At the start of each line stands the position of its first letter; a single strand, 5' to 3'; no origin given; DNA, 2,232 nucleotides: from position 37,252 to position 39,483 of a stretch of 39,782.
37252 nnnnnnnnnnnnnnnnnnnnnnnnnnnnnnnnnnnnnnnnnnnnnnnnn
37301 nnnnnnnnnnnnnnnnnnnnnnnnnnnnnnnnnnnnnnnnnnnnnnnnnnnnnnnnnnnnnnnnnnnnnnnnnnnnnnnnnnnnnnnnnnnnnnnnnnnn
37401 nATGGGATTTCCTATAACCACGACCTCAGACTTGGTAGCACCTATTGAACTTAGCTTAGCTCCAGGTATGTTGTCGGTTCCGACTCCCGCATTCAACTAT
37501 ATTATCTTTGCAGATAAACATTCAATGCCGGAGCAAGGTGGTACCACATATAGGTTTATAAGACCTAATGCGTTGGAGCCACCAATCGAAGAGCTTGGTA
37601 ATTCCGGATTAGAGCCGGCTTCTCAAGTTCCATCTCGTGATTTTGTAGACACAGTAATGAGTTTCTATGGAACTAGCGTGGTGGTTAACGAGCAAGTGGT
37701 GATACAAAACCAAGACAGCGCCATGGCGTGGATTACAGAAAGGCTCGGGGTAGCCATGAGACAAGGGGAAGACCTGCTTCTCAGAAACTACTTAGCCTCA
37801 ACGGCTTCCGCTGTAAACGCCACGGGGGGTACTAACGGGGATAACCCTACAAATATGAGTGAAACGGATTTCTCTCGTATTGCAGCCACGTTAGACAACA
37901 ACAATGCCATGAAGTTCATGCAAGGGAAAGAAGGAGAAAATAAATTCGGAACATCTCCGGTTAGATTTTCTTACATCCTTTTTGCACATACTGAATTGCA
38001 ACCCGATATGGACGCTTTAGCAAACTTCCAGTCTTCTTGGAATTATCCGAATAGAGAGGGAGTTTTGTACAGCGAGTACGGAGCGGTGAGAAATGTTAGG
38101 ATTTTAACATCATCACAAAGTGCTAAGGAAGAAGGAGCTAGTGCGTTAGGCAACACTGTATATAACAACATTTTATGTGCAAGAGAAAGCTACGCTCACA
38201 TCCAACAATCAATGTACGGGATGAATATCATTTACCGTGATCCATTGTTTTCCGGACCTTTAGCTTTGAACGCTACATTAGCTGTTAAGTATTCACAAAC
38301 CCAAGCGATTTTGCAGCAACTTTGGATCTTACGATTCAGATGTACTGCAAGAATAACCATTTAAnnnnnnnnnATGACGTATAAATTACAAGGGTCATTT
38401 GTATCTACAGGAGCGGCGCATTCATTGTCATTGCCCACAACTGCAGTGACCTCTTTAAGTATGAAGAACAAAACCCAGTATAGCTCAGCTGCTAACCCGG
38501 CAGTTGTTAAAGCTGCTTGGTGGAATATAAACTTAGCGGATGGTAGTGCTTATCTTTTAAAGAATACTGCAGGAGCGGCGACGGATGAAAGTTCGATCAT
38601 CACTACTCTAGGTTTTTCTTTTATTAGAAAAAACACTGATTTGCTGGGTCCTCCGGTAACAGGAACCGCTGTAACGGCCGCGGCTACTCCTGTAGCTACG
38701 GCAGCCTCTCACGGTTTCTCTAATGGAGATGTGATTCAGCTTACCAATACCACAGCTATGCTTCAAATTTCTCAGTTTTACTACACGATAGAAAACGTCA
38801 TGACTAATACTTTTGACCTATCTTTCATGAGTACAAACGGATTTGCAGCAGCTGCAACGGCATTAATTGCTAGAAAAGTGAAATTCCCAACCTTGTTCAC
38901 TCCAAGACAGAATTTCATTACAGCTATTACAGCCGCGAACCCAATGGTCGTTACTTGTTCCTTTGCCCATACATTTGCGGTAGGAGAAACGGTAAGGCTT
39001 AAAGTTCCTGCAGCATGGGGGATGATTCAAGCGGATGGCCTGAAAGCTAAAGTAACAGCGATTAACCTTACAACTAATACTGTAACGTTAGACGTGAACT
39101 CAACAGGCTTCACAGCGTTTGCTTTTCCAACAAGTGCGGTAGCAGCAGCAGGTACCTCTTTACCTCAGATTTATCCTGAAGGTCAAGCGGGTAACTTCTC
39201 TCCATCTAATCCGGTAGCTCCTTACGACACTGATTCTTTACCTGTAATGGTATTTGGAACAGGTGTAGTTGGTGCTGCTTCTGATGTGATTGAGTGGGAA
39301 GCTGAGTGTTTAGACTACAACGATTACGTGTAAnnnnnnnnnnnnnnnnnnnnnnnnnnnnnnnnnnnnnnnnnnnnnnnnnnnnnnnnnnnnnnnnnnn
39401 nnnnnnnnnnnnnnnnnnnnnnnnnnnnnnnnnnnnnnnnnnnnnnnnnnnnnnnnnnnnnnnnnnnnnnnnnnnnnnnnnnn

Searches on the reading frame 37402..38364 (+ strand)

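Call 112: search_protein_families(library=phrogs, proteins=[window:37402-38364:+], max_evalue=0.001)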
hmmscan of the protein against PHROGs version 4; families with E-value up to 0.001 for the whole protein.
window:37402-38364:+ (320 aa): 1 family
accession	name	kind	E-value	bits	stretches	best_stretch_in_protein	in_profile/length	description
phrog_1357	-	head and packaging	3.5e-22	79.8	1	35-318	53-348/356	major head protein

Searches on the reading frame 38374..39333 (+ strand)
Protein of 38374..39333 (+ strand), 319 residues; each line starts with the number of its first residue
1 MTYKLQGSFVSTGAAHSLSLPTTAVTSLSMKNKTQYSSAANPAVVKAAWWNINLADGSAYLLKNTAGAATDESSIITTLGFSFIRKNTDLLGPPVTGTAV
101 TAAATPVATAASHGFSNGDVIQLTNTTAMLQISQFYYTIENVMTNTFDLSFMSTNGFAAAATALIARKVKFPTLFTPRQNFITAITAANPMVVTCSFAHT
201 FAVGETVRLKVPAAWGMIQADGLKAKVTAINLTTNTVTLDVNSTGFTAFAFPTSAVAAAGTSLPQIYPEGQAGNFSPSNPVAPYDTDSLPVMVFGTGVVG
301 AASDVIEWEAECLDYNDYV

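Call 112: search_protein_families(library=phrogs, proteins=[window:38374-39333:+], max_evalue=0.001)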
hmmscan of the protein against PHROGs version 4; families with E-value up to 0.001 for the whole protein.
window:38374-39333:+ (319 aa): 1 family
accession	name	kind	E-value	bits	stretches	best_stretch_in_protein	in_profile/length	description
phrog_584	-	tail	9.3e-12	46.1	2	91-169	17-97/218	major tail protein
